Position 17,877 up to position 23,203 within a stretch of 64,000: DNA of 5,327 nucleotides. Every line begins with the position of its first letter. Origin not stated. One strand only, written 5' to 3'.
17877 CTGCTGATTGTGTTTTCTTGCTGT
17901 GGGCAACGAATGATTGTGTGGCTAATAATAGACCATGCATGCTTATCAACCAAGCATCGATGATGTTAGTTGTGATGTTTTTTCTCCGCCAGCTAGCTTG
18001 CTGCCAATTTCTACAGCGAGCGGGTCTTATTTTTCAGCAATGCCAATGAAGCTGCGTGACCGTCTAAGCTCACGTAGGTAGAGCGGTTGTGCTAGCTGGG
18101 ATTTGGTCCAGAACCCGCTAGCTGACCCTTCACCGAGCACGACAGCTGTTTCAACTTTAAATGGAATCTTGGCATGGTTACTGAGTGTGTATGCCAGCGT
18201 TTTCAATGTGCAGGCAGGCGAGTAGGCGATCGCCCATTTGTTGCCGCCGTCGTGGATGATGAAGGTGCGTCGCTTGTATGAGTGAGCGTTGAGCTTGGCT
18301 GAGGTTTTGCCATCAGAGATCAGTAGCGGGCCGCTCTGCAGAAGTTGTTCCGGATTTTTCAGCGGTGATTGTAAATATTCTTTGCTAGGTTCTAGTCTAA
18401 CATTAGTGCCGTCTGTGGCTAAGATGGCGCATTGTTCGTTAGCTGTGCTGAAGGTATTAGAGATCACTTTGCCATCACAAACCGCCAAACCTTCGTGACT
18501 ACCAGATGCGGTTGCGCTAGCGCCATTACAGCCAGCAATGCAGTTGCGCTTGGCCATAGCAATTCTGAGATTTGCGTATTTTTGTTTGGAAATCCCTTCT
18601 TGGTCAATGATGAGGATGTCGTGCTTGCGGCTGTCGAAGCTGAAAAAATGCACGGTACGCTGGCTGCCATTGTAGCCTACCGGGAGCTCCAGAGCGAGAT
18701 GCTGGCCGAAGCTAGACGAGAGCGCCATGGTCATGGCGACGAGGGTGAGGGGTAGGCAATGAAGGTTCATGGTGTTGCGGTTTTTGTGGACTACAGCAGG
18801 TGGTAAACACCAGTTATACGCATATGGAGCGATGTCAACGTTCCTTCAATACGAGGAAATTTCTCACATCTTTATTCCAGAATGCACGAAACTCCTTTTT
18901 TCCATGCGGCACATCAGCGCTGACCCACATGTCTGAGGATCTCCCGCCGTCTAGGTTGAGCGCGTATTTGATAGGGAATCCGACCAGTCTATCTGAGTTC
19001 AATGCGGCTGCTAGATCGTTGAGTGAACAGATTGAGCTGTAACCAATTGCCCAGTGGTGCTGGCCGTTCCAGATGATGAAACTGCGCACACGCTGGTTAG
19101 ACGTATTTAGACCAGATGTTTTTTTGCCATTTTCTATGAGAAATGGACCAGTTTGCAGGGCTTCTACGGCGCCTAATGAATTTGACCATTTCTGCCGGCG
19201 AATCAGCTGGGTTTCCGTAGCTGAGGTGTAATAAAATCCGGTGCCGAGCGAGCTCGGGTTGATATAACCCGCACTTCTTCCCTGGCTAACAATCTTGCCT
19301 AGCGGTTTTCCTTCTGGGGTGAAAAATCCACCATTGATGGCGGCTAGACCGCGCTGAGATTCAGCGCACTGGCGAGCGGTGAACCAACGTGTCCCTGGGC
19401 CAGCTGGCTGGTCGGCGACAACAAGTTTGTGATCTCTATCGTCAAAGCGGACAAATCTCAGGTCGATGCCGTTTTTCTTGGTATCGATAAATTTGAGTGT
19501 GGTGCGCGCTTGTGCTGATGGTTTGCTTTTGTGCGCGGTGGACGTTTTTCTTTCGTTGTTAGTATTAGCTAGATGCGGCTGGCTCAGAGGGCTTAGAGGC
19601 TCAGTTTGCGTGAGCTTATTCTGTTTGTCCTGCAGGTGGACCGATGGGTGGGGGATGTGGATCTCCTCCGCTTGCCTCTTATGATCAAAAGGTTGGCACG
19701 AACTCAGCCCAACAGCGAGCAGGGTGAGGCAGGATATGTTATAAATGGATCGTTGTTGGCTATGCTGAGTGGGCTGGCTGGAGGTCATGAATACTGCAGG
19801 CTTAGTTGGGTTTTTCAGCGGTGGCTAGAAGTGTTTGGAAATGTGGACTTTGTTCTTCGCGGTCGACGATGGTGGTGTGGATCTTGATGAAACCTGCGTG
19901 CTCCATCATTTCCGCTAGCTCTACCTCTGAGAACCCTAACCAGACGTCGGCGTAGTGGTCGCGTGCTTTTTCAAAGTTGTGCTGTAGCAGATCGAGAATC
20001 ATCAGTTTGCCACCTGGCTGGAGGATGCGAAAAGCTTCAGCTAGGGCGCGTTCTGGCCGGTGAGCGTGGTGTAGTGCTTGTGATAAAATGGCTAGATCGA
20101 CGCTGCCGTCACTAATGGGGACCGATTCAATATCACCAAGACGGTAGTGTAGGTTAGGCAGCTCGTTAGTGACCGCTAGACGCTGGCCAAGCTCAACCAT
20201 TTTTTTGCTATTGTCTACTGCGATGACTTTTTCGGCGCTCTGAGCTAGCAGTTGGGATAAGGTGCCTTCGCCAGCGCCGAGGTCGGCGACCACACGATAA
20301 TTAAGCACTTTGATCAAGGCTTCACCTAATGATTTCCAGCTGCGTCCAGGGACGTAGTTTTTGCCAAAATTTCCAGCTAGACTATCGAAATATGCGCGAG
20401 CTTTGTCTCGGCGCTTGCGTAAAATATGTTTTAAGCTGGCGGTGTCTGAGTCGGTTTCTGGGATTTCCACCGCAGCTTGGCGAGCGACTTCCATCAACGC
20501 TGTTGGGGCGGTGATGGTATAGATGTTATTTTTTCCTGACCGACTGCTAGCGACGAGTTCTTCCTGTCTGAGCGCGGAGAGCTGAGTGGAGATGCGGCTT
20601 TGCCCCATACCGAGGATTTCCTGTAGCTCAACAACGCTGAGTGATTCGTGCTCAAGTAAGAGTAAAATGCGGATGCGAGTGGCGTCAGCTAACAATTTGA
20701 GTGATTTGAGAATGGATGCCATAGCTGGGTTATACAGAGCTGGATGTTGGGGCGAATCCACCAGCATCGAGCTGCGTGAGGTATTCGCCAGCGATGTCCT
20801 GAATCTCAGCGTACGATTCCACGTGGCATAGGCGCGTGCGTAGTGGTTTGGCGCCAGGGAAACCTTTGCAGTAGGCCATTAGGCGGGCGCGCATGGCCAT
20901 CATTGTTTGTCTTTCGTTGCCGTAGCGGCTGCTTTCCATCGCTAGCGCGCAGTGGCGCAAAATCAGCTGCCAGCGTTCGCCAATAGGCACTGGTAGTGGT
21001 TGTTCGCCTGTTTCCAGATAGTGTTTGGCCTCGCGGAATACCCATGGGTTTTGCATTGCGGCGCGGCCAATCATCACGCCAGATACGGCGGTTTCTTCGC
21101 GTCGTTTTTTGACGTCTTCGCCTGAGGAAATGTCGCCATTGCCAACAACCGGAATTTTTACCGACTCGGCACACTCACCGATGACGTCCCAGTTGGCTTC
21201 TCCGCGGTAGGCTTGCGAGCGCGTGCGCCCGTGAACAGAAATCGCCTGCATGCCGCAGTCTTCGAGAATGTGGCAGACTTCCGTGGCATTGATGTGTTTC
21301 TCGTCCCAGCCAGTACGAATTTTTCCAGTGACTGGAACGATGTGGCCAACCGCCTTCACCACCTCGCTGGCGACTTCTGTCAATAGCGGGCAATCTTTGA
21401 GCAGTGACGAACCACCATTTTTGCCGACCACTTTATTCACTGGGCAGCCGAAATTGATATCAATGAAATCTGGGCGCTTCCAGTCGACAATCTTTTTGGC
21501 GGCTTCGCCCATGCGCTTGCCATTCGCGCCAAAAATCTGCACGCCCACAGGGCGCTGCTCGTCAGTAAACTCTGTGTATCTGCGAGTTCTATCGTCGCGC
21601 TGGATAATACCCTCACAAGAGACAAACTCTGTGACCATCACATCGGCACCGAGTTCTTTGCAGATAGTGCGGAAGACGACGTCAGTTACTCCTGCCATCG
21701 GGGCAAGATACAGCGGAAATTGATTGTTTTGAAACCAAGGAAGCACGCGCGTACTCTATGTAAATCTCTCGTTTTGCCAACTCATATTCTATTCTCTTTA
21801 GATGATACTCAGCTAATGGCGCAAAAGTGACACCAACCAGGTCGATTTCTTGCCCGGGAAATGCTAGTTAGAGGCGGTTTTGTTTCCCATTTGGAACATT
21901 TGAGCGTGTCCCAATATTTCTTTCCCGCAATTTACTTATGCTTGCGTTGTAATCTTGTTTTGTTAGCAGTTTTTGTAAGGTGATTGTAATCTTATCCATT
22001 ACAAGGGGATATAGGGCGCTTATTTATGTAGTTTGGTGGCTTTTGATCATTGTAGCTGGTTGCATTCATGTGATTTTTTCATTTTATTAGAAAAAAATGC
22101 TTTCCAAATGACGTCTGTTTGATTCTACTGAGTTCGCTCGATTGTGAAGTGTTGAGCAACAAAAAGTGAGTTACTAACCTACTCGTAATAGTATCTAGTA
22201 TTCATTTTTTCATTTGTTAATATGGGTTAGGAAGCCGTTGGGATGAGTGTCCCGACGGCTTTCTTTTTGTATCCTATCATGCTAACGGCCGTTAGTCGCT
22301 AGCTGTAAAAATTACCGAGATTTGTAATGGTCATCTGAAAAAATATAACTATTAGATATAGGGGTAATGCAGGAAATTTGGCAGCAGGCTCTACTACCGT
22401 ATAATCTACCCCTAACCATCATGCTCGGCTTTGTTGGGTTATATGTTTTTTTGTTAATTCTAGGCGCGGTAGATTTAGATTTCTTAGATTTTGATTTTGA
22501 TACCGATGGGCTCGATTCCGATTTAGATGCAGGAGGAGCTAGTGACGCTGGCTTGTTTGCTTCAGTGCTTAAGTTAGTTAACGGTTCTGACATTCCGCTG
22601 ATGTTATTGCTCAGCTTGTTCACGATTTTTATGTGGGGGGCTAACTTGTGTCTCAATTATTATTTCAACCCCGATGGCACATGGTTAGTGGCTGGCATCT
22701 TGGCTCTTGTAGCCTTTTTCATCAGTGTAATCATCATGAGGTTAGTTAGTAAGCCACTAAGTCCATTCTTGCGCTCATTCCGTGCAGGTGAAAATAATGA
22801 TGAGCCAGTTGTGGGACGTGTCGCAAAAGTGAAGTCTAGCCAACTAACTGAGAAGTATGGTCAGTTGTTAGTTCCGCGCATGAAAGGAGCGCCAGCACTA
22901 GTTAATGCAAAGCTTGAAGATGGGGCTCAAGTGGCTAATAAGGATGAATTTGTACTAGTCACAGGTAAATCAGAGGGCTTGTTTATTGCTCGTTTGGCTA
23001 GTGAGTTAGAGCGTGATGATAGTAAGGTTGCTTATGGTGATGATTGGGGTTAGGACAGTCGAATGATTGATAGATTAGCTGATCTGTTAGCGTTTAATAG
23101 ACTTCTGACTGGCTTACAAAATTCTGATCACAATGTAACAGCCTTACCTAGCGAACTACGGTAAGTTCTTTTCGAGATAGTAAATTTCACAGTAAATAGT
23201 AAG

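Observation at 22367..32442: NfeD - flotillin (SPFH) - giant 1702-aa coiled-coil AAA+ ATPase - membrane Ser/Thr kinase: candidate uncharacterised membrane-microdomain machine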

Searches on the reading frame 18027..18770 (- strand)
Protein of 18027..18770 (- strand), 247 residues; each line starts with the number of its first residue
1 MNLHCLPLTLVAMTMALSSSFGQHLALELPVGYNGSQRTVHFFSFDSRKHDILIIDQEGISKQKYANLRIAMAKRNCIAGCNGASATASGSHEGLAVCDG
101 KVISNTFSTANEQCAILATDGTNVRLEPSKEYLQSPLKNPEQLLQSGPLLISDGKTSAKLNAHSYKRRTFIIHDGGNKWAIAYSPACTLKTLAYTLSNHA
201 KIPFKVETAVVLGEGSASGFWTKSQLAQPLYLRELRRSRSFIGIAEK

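Call 60: search_protein_families(library=pfam, proteins=[window:18027-18770:-], max_evalue=0.001)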
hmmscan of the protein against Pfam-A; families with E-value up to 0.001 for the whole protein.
window:18027-18770:- (247 aa): 1 family
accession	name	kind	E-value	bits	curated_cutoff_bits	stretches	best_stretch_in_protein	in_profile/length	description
PF09992.14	NAGPA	-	1.4e-06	29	25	1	76-229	2-154/169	Phosphodiester glycosidase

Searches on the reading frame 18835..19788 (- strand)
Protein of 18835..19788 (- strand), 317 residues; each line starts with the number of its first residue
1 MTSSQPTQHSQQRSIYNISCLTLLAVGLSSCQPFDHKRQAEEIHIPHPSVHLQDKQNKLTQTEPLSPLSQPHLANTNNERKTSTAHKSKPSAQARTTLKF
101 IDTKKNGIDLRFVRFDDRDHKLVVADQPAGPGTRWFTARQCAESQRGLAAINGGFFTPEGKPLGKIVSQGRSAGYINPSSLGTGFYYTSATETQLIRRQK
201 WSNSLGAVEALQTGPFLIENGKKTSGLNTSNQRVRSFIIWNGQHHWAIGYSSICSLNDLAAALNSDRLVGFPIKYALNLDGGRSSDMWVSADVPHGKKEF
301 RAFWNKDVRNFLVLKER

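Call 60: search_protein_families(library=pfam, proteins=[window:18835-19788:-], max_evalue=0.001)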
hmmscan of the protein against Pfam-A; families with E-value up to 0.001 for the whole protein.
window:18835-19788:- (317 aa): 1 family
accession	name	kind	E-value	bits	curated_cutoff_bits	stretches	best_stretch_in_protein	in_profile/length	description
PF09992.14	NAGPA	-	6.5e-13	49.7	25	1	148-313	4-167/169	Phosphodiester glycosidase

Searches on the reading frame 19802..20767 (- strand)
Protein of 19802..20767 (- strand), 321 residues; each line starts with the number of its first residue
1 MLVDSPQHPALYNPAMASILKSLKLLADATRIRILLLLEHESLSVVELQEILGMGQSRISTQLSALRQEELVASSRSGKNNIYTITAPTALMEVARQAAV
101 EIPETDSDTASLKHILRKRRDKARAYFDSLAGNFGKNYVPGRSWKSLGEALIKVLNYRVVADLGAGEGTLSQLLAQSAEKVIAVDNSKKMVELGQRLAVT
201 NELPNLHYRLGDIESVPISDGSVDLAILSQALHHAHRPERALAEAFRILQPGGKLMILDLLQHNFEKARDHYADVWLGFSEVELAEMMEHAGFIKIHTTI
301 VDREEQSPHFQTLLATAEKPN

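Call 60: search_protein_families(library=pfam, proteins=[window:19802-20767:-], max_evalue=0.001)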
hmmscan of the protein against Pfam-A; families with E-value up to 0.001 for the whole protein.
window:19802-20767:- (321 aa): 14 families
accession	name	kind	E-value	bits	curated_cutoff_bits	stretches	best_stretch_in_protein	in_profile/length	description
PF08241.18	Methyltransf_11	-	7.9e-24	84.6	21.2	1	162-257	2-95/95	Methyltransferase domain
PF13649.12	Methyltransf_25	-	1.2e-20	74.5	27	1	160-253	1-97/97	Methyltransferase domain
PF13847.12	Methyltransf_31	-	2.3e-19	70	27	1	159-261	6-113/145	Methyltransferase domain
PF01209.24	Ubie_methyltran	-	1.6e-12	47.7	20.1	1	142-272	33-166/233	ubiE/COQ5 methyltransferase family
PF13489.12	Methyltransf_23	-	3.3e-12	46.9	27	1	160-294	26-160/164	Methyltransferase domain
PF08242.18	Methyltransf_12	-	1.4e-11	45.4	30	1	162-255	2-98/98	Methyltransferase domain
PF01022.26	HTH_5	-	5.2e-10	39.5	22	1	28-73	1-46/47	Bacterial regulatory protein, arsR family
PF05175.20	MTS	-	4.2e-08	33.5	23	1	151-258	23-139/170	Methyltransferase small domain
PF05148.21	Methyltransf_8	-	3.8e-07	30.6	27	1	153-288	69-187/219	Hypothetical methyltransferase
PF07021.18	MetW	-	6.2e-05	23.2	21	1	160-249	17-102/193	Methionine biosynthesis protein MetW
PF12840.13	HTH_20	-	8.7e-05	22.9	27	1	26-72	1-48/51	Helix-turn-helix domain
PF12802.13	MarR_2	-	0.00059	20.4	27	0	31-77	7-55/61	MarR family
PF24034.1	DUF7343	-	0.00085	19.6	27.6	0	26-82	2-58/62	Domain of unknown function (DUF7343)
PF01047.28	MarR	-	0.001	19.4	24.6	0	33-78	7-53/59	MarR family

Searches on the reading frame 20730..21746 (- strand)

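Call 60: search_protein_families(library=pfam, proteins=[window:20730-21746:-], max_evalue=0.001)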
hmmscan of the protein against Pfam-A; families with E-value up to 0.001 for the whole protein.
window:20730-21746:- (338 aa): 2 families
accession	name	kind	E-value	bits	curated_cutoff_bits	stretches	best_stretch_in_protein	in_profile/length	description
PF01207.24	Dus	-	2e-82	277.2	20.4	1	14-314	2-297/311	Dihydrouridine synthase (Dus)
PF00977.27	His_biosynth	-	0.00042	20.3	23.6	1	141-230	133-222/228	Histidine biosynthesis protein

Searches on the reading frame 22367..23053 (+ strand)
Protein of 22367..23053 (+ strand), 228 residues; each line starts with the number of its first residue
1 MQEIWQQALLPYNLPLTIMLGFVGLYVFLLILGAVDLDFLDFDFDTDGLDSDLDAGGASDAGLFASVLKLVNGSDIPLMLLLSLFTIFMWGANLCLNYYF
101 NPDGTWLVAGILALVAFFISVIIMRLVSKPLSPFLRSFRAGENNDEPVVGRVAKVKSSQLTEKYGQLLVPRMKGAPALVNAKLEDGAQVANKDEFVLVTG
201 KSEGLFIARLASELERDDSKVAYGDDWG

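Call 4: search_protein_families(library=pfam, proteins=[window:22367-23053:+], max_evalue=0.01)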
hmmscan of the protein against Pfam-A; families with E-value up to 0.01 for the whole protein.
window:22367-23053:+ (228 aa): 0 families

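Call 5: search_protein_families(library=ncbifam, proteins=[window:22367-23053:+], max_evalue=0.01)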
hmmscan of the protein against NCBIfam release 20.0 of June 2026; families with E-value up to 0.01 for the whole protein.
window:22367-23053:+ (228 aa): 0 families

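Call 6: search_protein_families(library=padloc, proteins=[window:22367-23053:+], max_evalue=0.01)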
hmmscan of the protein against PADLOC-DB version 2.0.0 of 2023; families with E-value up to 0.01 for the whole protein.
window:22367-23053:+ (228 aa): 0 families

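Call 16: search_solved_structures(query=window:22367-23053:+, max_evalue=10)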
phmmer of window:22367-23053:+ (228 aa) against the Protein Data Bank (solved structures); distinct sequences matched with E-value up to 10: 0.

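Call 23: search_protein_families(library=pfam, proteins=[window:22367-23053:+], max_evalue=10)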
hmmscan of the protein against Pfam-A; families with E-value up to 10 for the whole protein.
window:22367-23053:+ (228 aa): 3 families
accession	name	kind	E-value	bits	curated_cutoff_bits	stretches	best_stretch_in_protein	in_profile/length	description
PF21001.2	YqiJ_N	-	0.021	15.5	23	1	10-121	2-112/116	Inner membrane protein YqiJ, N-terminal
PF20040.4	DUF6442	-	3.2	8.5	25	1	64-123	40-96/102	Family of unknown function (DUF6442)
PF04246.17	RseC_MucC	-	7.1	7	24.4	0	77-130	74-117/130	Positive regulator of sigma(E), RseC/MucC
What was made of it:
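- Checked: Pfam YqiJ_N is sub-threshold at E=0.021 (call 23).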
